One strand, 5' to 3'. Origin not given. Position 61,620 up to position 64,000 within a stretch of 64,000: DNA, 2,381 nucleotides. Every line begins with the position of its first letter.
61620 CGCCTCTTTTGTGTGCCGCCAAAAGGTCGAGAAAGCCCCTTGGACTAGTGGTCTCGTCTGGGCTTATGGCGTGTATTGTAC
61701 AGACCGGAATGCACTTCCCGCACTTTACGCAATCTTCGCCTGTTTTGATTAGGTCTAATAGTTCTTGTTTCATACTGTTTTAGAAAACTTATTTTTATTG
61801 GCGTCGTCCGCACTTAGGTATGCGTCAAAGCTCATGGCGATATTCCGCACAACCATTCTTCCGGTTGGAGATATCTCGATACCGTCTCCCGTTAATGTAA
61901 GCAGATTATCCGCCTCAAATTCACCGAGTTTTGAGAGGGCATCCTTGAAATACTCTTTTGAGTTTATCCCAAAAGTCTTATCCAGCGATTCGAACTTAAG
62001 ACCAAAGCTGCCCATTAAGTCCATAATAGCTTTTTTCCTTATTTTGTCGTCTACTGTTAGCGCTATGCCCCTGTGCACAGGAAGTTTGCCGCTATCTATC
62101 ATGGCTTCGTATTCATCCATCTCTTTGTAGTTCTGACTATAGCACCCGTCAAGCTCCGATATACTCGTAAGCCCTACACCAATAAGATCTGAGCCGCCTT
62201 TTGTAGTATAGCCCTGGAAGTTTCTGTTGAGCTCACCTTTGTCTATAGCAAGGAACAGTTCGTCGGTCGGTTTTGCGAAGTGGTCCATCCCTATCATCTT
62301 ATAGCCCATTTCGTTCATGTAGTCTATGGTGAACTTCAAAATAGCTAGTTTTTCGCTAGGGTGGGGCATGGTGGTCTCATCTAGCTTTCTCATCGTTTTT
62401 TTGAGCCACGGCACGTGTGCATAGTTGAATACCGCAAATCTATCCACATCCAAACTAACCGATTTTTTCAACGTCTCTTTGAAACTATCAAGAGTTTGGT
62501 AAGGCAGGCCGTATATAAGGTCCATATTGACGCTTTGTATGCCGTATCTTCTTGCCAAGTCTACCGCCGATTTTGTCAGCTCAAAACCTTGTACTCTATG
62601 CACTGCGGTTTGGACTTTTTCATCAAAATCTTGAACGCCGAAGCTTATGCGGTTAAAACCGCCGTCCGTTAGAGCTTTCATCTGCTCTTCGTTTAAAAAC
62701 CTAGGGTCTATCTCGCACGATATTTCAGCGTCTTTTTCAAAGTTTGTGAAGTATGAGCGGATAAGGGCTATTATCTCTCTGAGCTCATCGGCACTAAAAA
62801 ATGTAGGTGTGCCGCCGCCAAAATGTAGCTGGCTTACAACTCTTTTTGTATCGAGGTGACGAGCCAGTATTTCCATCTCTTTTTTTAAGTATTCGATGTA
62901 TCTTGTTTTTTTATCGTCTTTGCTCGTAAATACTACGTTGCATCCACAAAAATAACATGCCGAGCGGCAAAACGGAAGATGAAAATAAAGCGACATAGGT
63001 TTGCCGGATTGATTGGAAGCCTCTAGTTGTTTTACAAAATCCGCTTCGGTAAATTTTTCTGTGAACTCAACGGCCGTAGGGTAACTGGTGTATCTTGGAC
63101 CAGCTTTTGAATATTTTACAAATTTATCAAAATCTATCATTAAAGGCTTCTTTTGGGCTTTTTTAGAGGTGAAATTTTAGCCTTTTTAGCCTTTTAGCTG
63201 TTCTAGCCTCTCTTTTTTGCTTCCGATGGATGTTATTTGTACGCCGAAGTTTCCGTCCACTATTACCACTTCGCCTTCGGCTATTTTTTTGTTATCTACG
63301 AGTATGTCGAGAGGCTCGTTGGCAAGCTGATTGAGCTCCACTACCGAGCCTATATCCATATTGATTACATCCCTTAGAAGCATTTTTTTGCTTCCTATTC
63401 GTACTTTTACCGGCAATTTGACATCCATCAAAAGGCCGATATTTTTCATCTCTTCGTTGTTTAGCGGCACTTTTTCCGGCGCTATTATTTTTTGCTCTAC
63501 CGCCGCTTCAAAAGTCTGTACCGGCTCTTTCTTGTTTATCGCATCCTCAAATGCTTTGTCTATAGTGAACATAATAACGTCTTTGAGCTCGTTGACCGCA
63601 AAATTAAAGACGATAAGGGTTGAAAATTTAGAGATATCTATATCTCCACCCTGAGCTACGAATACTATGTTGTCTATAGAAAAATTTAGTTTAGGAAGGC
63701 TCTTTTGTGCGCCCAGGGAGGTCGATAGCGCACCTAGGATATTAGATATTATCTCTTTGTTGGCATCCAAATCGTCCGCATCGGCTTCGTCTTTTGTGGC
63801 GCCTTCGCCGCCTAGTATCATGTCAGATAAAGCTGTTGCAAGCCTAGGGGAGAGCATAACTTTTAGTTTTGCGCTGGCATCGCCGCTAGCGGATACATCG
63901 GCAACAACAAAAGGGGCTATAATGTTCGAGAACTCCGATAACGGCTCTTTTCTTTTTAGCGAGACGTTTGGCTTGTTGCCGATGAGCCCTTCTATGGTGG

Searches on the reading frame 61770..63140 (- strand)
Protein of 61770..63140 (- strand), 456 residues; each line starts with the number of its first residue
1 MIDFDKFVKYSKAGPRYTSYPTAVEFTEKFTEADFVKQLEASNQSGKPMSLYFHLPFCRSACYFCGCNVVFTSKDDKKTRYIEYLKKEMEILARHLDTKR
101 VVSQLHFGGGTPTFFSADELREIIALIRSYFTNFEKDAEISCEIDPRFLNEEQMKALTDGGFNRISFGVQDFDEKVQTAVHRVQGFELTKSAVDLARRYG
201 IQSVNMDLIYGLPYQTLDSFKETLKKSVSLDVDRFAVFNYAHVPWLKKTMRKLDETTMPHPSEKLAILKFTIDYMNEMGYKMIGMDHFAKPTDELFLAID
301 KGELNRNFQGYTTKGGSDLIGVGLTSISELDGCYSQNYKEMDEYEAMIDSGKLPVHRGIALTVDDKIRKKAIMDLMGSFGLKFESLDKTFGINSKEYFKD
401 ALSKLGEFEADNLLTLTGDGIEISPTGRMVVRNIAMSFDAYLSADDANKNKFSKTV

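Call 65: find_encoding_contigs(protein=window:61770-63140:-, flank=10000, max_places=4)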
Protein window:61770-63140:- (456 aa): 1 contig read that carries it; 1 place shown.
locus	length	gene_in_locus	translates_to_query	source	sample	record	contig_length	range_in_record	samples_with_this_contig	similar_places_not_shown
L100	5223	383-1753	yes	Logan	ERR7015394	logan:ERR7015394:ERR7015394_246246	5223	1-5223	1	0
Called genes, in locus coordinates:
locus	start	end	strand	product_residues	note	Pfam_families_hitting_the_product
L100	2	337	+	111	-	?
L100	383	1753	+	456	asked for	PF04055:Radical_SAM, PF06969:HemN_C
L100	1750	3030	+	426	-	PF12838:Fer4_7, PF13183:Fer4_8, PF13187:Fer4_9 (weak), PF13484:Fer4_16, PF13534:Fer4_17 (weak), PF02754:CCG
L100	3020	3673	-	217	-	-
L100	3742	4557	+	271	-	PF01790:LGT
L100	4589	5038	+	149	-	PF22381:Staph_reg_Sar_Rot, PF01047:MarR, PF12802:MarR_2 (weak)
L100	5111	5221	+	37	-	?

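Call 67: search_protein_families(library=pfam, proteins=[L100:3020-3673:-], max_evalue=1)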
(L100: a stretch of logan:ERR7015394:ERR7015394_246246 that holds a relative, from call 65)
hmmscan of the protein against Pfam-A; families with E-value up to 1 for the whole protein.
L100:3020-3673:- (217 aa): 0 families

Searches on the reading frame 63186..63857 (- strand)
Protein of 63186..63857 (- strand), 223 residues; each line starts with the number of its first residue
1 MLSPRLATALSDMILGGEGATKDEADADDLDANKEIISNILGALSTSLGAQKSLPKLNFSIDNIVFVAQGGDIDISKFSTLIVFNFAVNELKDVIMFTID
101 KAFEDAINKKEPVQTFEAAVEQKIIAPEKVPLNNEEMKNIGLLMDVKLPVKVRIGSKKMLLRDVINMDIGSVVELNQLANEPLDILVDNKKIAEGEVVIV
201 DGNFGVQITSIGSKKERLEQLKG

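Call 64: find_encoding_contigs(protein=window:63186-63857:-, flank=10000, max_places=4)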
Protein window:63186-63857:- (223 aa): no gene with exactly this product is on record in the collection.
